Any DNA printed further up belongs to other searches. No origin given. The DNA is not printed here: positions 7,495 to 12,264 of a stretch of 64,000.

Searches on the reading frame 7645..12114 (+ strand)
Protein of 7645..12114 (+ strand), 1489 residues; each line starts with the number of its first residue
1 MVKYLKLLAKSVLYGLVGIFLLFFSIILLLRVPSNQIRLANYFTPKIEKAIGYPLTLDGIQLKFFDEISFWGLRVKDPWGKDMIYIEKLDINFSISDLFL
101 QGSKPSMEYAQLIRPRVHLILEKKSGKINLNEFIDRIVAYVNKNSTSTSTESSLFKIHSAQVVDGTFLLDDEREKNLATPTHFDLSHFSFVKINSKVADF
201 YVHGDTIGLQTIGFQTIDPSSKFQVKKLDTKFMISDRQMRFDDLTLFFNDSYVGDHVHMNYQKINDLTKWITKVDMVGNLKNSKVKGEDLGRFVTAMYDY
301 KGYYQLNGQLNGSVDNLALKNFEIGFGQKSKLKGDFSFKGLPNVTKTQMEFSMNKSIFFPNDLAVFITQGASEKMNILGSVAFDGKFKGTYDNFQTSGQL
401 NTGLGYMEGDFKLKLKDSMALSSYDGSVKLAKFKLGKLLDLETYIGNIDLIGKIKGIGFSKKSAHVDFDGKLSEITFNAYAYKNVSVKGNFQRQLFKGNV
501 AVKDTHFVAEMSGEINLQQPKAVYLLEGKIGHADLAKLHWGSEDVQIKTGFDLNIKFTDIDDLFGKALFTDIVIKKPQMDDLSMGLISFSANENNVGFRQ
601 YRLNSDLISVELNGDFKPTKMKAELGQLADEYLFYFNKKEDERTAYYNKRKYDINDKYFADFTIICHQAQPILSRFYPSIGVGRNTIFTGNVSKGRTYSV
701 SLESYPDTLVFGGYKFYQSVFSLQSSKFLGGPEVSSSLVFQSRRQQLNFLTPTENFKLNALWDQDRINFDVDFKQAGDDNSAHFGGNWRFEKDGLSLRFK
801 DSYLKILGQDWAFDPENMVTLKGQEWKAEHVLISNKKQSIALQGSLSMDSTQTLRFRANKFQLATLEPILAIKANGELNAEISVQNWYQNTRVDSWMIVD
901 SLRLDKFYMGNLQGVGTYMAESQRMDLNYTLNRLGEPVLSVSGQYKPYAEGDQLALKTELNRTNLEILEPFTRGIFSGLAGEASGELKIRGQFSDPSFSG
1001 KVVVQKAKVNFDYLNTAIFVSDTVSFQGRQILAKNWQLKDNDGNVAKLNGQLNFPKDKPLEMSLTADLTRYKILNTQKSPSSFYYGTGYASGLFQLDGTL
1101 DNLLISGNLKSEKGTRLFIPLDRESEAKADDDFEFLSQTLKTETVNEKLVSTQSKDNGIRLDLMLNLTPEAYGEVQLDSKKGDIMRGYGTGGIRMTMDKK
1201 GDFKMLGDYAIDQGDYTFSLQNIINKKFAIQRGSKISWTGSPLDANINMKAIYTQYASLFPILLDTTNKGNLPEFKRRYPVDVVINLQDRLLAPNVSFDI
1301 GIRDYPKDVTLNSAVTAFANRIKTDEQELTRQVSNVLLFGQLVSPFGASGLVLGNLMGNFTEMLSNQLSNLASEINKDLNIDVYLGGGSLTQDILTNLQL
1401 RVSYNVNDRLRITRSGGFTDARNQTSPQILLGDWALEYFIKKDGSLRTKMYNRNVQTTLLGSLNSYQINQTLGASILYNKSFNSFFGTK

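Call 10: search_protein_families(library=pfam, proteins=[window:7645-12114:+], max_evalue=0.001)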
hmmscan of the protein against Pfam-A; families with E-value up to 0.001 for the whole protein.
window:7645-12114:+ (1489 aa): 2 families
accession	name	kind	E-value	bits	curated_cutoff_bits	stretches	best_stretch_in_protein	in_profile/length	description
PF04357.19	TamB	-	1.2e-47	163.5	22.4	1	1038-1482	3-381/381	TamB, inner membrane protein subunit of TAM complex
PF05359.17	DUF748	-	1.1e-14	53.9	50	1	12-211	18-210/1037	Domain of Unknown Function (DUF748)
